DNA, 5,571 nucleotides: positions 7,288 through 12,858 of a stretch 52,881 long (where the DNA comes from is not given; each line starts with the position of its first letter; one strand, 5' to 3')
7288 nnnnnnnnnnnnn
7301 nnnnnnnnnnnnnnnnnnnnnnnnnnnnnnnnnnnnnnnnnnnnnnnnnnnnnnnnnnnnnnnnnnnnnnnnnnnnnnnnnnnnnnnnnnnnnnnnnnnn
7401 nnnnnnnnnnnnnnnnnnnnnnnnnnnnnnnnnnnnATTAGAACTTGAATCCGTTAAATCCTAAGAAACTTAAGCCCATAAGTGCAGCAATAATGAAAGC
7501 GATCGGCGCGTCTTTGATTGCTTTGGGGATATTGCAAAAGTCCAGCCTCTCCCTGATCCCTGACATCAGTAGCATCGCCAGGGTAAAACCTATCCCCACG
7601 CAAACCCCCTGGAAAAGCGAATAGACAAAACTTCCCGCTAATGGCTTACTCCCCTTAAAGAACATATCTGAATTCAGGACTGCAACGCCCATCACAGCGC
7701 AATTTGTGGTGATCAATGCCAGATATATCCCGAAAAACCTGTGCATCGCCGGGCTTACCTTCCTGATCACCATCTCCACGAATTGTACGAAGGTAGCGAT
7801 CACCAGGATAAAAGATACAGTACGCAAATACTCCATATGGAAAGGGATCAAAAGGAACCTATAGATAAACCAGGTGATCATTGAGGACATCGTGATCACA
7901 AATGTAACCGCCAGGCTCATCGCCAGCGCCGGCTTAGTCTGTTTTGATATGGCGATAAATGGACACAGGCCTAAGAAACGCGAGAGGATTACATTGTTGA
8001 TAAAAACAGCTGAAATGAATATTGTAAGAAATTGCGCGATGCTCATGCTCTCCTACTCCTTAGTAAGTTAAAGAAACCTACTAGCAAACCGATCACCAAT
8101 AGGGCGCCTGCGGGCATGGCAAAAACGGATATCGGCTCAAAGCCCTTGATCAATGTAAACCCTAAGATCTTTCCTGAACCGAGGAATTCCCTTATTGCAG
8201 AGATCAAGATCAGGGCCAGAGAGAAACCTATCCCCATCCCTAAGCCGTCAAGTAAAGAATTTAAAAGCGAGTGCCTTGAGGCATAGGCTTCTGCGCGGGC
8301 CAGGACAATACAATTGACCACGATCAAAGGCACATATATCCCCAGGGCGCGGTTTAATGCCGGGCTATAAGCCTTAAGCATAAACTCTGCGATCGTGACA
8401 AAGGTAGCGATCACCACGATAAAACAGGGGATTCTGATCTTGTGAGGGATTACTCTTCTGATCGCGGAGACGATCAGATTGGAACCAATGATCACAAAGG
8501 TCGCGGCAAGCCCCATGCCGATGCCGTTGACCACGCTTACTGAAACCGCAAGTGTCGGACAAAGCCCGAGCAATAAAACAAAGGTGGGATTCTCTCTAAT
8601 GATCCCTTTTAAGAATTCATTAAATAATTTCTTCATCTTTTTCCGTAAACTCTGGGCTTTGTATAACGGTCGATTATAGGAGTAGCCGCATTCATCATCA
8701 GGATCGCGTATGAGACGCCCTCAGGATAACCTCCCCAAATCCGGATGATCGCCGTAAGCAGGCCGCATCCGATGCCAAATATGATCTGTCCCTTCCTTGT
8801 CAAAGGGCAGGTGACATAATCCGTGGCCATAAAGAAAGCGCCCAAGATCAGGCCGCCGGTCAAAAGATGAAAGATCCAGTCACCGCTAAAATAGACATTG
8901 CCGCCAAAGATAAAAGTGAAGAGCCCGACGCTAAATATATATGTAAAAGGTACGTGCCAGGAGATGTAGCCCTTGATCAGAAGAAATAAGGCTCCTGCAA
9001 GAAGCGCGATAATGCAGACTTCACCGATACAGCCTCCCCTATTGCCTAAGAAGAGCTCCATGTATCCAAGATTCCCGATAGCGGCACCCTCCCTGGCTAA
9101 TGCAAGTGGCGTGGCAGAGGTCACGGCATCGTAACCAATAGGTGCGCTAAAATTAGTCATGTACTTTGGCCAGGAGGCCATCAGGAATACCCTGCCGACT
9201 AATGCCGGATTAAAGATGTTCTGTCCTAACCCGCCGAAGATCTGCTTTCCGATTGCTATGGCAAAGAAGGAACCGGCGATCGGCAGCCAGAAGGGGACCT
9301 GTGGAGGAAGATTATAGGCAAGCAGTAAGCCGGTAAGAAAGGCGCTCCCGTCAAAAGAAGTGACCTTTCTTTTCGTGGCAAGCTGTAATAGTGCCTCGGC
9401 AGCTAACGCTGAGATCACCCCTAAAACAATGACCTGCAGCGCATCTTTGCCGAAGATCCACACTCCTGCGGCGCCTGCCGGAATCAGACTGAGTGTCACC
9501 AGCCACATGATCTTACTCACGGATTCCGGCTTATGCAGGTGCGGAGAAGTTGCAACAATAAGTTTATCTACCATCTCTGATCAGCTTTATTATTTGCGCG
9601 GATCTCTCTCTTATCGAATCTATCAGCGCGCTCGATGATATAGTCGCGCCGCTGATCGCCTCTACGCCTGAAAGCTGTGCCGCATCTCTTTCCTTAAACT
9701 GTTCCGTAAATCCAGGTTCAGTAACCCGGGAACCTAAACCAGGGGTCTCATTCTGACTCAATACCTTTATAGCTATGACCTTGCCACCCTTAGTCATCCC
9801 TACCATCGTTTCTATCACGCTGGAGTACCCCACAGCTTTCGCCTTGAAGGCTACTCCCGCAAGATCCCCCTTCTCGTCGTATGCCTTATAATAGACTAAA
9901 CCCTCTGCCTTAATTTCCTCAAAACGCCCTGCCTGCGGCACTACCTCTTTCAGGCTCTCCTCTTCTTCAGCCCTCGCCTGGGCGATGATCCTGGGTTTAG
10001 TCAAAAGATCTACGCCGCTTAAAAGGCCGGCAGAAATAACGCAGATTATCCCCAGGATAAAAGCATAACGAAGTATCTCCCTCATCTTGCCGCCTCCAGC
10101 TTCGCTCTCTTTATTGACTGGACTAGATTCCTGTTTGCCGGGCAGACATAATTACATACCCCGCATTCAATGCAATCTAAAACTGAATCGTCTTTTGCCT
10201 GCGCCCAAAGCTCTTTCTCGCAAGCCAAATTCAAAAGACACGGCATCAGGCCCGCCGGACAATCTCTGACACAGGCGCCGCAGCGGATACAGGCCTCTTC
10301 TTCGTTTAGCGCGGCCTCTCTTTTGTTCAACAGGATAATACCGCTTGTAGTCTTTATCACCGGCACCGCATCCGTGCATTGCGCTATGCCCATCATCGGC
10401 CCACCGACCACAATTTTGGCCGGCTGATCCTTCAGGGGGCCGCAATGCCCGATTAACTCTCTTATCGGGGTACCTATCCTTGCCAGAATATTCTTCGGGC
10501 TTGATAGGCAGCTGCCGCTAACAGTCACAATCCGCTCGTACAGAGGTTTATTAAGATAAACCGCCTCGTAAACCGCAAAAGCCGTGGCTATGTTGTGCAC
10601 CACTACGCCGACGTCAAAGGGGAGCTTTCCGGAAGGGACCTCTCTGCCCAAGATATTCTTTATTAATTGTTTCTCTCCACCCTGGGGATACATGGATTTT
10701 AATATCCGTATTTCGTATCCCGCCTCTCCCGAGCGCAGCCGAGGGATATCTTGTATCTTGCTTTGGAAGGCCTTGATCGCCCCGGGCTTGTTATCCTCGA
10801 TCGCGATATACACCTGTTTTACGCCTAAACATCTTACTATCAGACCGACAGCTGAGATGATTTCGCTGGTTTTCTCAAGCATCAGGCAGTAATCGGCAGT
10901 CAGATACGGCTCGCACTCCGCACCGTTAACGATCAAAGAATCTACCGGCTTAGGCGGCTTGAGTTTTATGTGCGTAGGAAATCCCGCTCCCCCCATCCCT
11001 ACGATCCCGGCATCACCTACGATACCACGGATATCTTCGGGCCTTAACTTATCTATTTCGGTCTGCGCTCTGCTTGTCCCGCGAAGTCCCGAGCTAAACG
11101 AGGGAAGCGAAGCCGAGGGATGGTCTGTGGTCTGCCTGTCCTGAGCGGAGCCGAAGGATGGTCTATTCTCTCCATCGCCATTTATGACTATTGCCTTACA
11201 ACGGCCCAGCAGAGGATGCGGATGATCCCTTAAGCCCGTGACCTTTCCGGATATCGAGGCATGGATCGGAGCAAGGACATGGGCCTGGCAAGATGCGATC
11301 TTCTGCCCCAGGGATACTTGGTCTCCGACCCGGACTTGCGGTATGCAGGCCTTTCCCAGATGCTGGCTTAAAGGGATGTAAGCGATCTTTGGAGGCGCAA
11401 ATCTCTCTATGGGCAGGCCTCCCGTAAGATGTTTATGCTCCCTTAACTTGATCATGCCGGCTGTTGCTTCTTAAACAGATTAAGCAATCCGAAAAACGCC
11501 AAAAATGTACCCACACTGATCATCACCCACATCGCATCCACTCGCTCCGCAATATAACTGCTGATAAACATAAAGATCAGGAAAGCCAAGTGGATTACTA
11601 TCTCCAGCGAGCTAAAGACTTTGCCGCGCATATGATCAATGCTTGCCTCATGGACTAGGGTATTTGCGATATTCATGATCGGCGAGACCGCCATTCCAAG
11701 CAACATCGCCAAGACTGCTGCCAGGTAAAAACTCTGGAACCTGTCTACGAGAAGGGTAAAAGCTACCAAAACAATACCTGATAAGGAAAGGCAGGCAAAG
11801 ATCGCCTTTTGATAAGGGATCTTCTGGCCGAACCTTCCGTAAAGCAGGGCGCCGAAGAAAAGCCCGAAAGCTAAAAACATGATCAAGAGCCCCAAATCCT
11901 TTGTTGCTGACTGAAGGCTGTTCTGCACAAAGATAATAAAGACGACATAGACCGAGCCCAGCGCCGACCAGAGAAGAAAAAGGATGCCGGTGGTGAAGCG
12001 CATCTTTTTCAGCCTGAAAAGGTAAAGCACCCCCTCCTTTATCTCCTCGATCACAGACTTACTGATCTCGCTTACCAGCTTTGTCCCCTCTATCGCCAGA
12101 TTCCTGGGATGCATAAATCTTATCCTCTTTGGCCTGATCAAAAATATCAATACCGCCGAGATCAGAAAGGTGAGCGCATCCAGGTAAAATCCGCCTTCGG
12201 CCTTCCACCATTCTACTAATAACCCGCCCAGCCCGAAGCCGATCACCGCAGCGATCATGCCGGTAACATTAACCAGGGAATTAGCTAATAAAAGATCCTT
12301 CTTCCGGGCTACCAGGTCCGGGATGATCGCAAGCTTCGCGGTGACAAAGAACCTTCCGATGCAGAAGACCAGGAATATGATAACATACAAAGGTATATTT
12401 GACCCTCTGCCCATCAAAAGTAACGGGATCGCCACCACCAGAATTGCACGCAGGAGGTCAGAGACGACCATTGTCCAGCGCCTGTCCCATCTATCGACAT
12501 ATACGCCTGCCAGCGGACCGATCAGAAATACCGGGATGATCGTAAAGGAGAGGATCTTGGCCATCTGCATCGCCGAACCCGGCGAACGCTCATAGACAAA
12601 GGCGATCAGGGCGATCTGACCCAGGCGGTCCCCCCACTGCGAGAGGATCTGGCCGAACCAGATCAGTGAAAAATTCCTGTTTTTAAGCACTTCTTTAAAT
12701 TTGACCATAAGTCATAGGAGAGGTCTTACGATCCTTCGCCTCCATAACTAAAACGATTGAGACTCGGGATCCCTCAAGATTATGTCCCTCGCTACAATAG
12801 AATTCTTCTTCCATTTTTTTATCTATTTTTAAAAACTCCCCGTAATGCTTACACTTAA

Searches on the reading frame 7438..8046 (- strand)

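Call 48: search_protein_families(library=pfam, proteins=[window:7438-8046:-])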
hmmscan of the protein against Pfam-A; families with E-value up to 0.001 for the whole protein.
window:7438-8046:- (202 aa): 1 family
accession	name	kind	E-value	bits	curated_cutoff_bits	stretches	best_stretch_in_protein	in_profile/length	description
PF02508.19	Rnf-Nqr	-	8.2e-53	179.4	23.8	1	7-200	2-173/174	Rnf-Nqr subunit, membrane protein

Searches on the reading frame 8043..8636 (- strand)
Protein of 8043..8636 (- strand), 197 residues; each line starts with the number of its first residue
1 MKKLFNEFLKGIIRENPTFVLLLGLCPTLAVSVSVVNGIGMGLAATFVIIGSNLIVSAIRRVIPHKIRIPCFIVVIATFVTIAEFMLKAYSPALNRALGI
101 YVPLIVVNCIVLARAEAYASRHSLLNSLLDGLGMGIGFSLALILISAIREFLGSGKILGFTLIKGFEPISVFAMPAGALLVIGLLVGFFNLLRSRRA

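Call 48: search_protein_families(library=pfam, proteins=[window:8043-8636:-])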
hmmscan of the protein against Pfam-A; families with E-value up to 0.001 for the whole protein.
window:8043-8636:- (197 aa): 1 family
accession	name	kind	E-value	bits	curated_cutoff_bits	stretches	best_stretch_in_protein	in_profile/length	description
PF02508.19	Rnf-Nqr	-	2.4e-63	213.7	23.8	1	5-185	2-173/174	Rnf-Nqr subunit, membrane protein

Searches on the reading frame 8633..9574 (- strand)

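Call 48: search_protein_families(library=pfam, proteins=[window:8633-9574:-])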
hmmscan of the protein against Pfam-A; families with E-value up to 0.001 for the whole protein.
window:8633-9574:- (313 aa): 1 family
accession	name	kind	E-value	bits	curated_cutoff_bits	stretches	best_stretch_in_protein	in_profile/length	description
PF03116.20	NQR2_RnfD_RnfE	-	2.5e-119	398.5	27.7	1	7-311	2-296/296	NQR2, RnfD, RnfE family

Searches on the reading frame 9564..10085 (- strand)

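Call 48: search_protein_families(library=pfam, proteins=[window:9564-10085:-])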
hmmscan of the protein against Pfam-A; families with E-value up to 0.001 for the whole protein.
window:9564-10085:- (173 aa): 1 family
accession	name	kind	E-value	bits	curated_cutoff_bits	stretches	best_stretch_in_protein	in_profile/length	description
PF04205.19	FMN_bind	-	1.6e-15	58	22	1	86-159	1-73/77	FMN-binding domain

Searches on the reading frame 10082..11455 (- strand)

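Call 48: search_protein_families(library=pfam, proteins=[window:10082-11455:-])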
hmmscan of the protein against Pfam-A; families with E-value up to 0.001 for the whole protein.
window:10082-11455:- (457 aa): 12 families
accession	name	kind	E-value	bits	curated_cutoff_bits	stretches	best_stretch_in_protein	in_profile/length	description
PF01512.22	Complex1_51K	-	6.4e-51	172.6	31.2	1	146-297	1-150/150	Nuo51 FMN-binding domain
PF13375.12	RnfC_N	-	3.6e-26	91.6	25.6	1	2-96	7-101/101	RnfC Barrel sandwich hybrid domain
PF10531.15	SLBB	-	2.9e-10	40.2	27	1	309-358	1-55/55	SLBB domain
PF13187.11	Fer4_9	-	3.8e-07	30.5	27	1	358-402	10-50/52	4Fe-4S dicluster domain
PF12797.12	Fer4_2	-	7e-07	29.2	24.5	1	384-401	5-22/22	4Fe-4S binding domain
PF13534.11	Fer4_17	-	1.4e-06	29.2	22.2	0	420-441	38-59/61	4Fe-4S dicluster domain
PF12837.12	Fer4_6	-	1.3e-05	25.3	25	1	386-403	6-23/24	4Fe-4S binding domain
PF00037.32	Fer4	-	1.3e-05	25.2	21.1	0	386-402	5-21/24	4Fe-4S binding domain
PF13237.11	Fer4_10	-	1.5e-05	25.3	25.5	1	384-439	4-53/53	4Fe-4S dicluster domain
PF14697.11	Fer4_21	-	8.3e-05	23.1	35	1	385-440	4-53/59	4Fe-4S dicluster domain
PF12800.12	Fer4_4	-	0.00011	22.7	24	0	387-402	2-17/17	4Fe-4S binding domain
PF13183.11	Fer4_8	-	0.00018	22.4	27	0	387-441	3-67/68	4Fe-4S dicluster domain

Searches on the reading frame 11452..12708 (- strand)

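Call 48: search_protein_families(library=pfam, proteins=[window:11452-12708:-])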
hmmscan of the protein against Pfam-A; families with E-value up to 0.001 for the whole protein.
window:11452-12708:- (418 aa): 3 families
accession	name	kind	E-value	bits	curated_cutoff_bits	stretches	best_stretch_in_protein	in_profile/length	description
PF07690.21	MFS_1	-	2.2e-29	102.9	33.4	2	16-258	1-226/347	Major Facilitator Superfamily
PF05977.19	MFS_3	-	3.2e-12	46.1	27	1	8-401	7-381/524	Transmembrane secretion effector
PF03092.22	BT1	-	6.3e-07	28.9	22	1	65-324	42-309/432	BT1 family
